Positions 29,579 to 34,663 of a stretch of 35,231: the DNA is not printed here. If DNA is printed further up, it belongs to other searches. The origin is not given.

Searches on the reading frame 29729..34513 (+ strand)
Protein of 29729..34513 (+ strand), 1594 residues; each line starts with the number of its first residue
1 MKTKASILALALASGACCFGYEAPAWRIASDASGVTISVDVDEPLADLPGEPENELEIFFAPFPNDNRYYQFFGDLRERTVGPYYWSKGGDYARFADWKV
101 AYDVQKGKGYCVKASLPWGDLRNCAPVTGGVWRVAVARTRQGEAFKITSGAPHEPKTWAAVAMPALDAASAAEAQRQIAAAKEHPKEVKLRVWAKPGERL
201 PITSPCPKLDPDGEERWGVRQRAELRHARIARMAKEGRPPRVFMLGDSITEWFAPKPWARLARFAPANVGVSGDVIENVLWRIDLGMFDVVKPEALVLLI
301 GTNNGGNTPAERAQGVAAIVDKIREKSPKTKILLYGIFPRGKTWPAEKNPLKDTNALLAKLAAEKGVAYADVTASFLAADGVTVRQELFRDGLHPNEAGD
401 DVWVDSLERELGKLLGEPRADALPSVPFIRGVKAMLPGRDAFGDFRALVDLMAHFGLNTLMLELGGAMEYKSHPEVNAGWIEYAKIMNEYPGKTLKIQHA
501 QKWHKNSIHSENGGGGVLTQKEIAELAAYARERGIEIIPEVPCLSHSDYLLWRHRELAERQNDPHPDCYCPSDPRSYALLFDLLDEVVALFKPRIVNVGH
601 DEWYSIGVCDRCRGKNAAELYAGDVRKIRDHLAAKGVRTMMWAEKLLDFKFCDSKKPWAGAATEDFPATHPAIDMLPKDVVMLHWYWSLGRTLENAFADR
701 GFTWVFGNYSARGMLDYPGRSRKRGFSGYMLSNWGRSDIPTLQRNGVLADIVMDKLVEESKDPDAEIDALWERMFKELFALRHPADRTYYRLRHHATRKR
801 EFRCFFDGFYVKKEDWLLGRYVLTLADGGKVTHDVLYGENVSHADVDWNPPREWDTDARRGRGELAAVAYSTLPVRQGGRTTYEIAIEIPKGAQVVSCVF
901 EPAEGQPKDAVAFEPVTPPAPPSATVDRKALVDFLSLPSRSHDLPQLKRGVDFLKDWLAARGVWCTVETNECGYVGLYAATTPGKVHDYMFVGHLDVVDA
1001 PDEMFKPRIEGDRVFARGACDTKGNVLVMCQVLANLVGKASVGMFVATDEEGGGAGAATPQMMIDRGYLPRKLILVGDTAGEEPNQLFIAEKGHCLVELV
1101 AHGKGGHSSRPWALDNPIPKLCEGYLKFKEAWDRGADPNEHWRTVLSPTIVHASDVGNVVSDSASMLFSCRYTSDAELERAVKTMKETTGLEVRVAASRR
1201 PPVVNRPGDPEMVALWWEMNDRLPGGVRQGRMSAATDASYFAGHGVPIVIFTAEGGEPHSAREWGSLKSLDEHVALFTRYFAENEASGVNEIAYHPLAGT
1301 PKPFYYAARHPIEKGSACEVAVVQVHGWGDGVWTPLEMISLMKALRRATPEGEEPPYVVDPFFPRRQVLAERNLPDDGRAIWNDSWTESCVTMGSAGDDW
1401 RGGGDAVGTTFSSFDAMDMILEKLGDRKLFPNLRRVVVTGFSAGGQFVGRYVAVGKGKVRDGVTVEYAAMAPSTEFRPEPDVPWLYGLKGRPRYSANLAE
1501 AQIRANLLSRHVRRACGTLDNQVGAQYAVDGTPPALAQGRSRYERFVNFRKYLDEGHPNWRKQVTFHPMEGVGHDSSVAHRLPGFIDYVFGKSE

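Call 73: search_protein_families(library=pfam, proteins=[window:29729-34513:+], max_evalue=0.001)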
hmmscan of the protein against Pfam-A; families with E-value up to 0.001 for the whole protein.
window:29729-34513:+ (1594 aa): 5 families
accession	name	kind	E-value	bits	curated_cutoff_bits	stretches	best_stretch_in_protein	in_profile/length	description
PF13472.12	Lipase_GDSL_2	-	7.5e-24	85.6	32.9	1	245-400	2-176/178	GDSL-like Lipase/Acylhydrolase family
PF01546.33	Peptidase_M20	-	1.8e-19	70.9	24.6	1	990-1281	1-204/206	Peptidase family M20/M25/M40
PF00728.28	Glyco_hydro_20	-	4.3e-15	56.4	22.3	1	446-686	21-240/348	Glycosyl hydrolase family 20, catalytic domain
PF07687.19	M20_dimer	-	2.4e-11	44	21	1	1089-1187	1-97/107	Peptidase dimerisation domain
PF00657.28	Lipase_GDSL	-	4.5e-08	33.9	23.6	1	242-404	1-205/208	GDSL-like Lipase/Acylhydrolase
